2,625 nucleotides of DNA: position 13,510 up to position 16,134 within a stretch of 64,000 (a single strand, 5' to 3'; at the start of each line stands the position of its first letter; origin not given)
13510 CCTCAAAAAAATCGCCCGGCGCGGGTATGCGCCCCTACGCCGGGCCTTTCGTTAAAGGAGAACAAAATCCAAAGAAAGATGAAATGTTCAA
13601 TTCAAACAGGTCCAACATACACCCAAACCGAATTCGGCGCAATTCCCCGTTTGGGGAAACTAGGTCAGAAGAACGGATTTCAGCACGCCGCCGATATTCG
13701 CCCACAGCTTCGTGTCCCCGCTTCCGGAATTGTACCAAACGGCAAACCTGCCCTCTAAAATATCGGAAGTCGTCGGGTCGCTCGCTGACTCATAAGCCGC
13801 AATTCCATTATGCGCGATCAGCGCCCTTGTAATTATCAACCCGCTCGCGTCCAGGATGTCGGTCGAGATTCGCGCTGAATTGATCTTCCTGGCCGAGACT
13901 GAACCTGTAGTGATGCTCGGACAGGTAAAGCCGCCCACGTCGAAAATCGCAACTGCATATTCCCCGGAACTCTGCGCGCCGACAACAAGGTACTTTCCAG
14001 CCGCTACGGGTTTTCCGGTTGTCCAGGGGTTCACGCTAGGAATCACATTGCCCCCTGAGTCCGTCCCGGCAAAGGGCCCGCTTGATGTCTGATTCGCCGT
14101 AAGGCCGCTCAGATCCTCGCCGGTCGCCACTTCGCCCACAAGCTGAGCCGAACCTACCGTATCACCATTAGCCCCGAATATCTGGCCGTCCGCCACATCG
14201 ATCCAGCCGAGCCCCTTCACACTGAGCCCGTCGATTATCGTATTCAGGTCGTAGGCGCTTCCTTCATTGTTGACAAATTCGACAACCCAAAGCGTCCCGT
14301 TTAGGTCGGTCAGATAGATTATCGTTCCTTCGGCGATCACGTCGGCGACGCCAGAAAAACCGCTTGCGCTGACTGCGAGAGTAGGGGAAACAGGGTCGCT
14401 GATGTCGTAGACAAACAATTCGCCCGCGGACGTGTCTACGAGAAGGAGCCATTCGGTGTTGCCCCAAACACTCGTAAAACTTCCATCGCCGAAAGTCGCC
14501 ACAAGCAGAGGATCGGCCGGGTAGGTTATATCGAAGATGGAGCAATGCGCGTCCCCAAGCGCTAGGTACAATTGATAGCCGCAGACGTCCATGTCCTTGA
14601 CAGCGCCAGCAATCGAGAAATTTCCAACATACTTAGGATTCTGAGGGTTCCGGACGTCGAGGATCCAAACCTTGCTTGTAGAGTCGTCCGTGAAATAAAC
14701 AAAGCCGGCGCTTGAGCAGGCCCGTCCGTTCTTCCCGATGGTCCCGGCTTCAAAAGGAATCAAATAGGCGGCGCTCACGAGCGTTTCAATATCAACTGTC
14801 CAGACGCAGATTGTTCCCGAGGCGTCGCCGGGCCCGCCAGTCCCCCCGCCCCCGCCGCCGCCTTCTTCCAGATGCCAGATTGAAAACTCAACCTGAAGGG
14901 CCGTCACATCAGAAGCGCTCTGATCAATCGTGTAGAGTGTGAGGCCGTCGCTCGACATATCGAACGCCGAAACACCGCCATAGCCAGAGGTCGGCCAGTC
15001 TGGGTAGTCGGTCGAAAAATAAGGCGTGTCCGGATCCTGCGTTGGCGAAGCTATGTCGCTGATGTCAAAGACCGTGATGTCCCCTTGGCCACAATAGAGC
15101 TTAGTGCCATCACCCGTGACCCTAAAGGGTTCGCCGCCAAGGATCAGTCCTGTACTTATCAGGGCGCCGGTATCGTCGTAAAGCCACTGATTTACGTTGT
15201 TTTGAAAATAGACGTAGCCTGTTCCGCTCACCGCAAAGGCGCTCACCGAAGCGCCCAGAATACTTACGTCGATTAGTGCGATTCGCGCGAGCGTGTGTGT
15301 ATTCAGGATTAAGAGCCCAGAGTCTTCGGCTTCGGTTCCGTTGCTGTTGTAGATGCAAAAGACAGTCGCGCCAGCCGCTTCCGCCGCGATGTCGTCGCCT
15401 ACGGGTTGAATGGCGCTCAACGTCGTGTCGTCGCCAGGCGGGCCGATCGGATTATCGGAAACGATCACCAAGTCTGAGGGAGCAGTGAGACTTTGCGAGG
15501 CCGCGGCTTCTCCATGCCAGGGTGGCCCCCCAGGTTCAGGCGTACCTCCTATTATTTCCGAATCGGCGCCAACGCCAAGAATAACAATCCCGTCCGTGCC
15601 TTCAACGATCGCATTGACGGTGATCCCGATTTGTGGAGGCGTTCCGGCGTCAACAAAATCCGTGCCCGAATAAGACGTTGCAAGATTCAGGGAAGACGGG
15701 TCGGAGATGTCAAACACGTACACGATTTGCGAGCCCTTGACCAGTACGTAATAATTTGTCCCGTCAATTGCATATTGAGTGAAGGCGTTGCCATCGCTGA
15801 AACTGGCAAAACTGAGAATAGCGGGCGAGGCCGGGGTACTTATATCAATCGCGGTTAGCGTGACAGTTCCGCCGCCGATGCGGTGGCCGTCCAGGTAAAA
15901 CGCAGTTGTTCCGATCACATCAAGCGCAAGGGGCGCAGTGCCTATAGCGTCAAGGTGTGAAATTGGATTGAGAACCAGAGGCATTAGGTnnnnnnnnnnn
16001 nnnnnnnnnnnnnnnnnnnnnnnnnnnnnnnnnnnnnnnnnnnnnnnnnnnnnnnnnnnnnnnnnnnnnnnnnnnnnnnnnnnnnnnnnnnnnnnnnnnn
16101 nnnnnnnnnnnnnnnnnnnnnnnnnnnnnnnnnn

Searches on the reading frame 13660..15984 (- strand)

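Call 21: search_protein_families(library=phrogs, proteins=[window:13660-15984:-], max_evalue=0.001)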
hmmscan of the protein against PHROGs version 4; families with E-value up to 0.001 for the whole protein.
window:13660-15984:- (774 aa): 0 families

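Call 55: search_protein_families(library=pfam, proteins=[window:13660-15984:-], max_evalue=0.001)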
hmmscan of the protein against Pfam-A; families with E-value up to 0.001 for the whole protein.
window:13660-15984:- (774 aa): 1 family
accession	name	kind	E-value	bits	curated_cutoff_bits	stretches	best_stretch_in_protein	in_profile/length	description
PF08309.17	LVIVD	-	3.9e-09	36.1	20.2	0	90-105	25-40/42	LVIVD repeat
